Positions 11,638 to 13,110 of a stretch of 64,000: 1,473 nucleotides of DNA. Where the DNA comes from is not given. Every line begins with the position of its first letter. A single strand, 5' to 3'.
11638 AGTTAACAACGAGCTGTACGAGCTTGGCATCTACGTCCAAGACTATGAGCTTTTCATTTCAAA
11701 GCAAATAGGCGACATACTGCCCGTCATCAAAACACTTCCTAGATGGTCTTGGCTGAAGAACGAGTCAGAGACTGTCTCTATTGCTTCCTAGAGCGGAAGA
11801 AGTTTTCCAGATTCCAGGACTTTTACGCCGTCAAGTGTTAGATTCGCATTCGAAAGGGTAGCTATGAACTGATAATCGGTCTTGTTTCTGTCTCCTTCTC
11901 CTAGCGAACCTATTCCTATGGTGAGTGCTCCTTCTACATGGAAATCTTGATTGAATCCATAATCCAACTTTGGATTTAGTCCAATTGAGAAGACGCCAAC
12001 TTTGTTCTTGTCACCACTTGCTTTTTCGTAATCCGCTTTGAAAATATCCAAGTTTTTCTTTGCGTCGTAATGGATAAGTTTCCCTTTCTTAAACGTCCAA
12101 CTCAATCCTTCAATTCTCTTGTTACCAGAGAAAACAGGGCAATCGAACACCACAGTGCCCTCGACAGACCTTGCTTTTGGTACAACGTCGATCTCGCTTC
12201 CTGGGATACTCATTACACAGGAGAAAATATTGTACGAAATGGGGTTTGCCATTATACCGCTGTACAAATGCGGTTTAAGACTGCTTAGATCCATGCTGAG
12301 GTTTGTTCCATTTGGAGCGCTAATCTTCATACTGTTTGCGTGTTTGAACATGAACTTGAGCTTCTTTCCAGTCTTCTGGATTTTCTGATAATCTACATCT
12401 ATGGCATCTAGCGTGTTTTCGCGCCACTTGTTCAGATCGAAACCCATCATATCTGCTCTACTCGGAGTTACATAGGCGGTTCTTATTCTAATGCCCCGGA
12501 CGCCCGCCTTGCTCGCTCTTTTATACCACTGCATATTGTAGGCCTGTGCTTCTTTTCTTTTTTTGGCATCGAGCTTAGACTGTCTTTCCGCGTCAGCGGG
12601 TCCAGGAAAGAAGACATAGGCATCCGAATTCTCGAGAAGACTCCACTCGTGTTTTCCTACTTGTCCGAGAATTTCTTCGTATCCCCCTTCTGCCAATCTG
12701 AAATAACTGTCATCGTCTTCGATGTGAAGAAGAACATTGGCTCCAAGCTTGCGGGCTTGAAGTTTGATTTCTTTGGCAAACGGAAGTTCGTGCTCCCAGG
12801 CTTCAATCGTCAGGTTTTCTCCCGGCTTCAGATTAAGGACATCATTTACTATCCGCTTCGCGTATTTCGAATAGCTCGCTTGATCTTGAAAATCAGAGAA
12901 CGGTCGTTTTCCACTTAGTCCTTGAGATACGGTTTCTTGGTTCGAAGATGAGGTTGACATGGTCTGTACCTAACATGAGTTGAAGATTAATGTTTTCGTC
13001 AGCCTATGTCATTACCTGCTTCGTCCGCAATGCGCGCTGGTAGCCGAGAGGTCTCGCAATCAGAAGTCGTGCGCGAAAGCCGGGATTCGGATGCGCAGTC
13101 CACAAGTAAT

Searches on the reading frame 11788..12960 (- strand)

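Call 29: search_protein_families(library=pfam, proteins=[window:11788-12960:-])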
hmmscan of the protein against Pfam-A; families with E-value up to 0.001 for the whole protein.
window:11788-12960:- (390 aa): 1 family
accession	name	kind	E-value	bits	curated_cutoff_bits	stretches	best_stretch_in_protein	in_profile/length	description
PF02073.20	Peptidase_M29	-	3.4e-22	79.3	27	1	29-309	4-301/406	Thermophilic metalloprotease (M29)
